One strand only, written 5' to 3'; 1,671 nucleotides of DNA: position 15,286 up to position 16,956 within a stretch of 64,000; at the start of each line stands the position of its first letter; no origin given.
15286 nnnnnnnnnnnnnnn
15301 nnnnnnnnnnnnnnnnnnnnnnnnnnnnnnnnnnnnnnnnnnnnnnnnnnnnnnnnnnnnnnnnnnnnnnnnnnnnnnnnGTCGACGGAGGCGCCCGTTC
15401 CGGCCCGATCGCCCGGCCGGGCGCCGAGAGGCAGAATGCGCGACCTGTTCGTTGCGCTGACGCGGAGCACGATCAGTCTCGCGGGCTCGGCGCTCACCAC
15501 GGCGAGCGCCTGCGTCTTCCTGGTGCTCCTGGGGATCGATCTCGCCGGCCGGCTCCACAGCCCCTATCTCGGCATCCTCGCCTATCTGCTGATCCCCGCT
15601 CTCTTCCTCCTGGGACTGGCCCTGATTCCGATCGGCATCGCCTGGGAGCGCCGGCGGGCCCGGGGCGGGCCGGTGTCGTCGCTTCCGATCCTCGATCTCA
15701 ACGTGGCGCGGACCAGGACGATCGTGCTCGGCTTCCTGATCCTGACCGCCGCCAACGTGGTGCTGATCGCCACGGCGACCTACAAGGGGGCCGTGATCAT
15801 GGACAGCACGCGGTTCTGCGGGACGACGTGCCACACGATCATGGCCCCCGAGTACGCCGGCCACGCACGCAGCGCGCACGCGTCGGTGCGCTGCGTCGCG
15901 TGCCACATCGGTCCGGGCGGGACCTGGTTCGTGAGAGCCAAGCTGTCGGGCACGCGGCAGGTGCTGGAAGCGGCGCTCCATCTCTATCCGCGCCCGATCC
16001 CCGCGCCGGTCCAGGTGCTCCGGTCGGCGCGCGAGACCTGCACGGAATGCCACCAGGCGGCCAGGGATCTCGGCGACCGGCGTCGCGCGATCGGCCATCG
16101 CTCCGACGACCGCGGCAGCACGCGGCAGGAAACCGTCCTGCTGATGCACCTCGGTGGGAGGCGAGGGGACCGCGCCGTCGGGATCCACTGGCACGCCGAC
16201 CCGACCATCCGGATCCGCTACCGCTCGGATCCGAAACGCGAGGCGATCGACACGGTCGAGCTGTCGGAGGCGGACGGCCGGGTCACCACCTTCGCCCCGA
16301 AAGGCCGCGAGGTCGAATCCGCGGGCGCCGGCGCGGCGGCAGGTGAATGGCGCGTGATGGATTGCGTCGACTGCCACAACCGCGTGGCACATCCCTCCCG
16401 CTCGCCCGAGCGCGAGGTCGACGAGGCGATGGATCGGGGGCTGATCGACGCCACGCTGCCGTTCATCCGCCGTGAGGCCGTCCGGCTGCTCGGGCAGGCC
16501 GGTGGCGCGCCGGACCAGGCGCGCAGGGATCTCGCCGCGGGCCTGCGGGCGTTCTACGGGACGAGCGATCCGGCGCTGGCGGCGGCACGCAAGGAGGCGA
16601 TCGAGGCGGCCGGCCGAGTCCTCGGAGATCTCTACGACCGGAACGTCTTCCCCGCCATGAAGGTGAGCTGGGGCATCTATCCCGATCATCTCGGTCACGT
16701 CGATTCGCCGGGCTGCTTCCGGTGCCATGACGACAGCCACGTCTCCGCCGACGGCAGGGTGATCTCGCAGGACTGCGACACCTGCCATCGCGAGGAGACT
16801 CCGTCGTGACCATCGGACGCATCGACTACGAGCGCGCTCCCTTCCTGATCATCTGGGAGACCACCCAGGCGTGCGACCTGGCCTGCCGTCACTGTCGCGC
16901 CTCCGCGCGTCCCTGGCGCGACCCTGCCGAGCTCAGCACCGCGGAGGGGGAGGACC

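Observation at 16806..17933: AhbD/NirJ-like radical SAM/SPASM enzyme translationally coupled to a multiheme cytochrome inside the conduit operon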

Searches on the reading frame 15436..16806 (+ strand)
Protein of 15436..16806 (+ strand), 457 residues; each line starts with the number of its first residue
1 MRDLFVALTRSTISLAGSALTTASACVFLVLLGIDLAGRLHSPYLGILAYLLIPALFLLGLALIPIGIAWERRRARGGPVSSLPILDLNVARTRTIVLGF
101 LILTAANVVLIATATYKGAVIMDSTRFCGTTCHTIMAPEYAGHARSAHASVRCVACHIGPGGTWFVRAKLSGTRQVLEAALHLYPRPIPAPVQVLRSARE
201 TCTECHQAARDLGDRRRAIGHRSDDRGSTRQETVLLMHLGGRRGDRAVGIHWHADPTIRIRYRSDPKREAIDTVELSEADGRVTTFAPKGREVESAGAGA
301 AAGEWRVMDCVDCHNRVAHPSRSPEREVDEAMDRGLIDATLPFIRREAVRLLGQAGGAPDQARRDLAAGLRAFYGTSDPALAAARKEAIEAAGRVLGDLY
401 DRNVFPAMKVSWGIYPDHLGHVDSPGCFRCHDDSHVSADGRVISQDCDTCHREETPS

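Call 8: search_protein_families(library=pfam, proteins=[window:15436-16806:+], max_evalue=0.01)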
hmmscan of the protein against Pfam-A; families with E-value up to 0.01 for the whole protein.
window:15436-16806:+ (457 aa): 4 families
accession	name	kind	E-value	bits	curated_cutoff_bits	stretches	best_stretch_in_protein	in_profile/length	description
PF14522.11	Cytochrome_C7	-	7.5e-10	38.9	24.8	0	424-452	43-67/67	Cytochrome c7 and related cytochrome c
PF03264.19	Cytochrom_NNT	-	1.3e-07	32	24.1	1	96-180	6-95/174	NapC/NirT cytochrome c family, N-terminal region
PF14537.11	Cytochrom_c3_2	-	0.00011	23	25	0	426-453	8-35/79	Cytochrome c3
PF02085.21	Cytochrom_CIII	-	0.00016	22.4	22.9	0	417-454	24-56/101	Class III cytochrome C family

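Call 55: find_related_loci(query=A4, collection=metagenome_contigs, flank=8000)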
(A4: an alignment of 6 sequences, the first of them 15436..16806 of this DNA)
Query A4 (457 aa) in metagenome_contigs; peptide patterns used: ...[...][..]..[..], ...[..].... (x = any residue, [..] = any of these).
600 stretches matched a pattern (row limit reached: there are more); 585 encode a relative of the query (tblastn E <= 1e-3); the best 80 are kept; 80 distinct loci.
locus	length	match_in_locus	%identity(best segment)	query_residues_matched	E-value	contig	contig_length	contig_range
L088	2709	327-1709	49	1-457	1e-153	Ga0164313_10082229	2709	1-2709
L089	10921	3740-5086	53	2-451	2e-144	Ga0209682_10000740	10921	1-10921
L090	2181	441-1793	49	1-451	8e-151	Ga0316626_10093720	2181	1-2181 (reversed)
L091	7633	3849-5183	51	1-451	2e-140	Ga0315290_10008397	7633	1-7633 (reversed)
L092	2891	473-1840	49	1-457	4e-147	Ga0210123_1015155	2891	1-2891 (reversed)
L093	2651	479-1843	47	4-451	8e-148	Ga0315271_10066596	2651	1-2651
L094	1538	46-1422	45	1-457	1e-151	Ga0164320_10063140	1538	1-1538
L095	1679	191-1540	46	1-451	1e-150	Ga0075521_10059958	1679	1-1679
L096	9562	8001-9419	49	1-457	2e-138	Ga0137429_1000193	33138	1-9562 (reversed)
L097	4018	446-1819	45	1-456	3e-140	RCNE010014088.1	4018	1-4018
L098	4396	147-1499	45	1-452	2e-138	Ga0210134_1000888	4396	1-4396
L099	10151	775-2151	45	1-457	8e-136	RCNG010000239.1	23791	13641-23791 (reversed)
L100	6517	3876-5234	46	1-451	8e-135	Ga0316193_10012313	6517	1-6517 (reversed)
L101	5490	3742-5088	46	1-451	4e-134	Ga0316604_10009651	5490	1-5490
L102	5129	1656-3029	45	1-457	2e-134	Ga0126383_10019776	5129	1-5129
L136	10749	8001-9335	45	7-451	3e-119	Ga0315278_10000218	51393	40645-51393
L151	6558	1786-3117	45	8-451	8e-118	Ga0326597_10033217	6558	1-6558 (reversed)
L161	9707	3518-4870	44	6-451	5e-115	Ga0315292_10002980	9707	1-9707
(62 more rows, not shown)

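Call 60: search_protein_families(library=ncbifam, proteins=[window:15436-16806:+], max_evalue=0.00001)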
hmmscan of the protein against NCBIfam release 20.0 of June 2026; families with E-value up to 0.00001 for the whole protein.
window:15436-16806:+ (457 aa): 1 family
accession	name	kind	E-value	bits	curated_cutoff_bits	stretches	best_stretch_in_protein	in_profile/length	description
TIGR03153.1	cytochr_NrfH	equivalog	2.9e-12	46.8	134.2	1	105-209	7-112/138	cytochrome c nitrite reductase small subunit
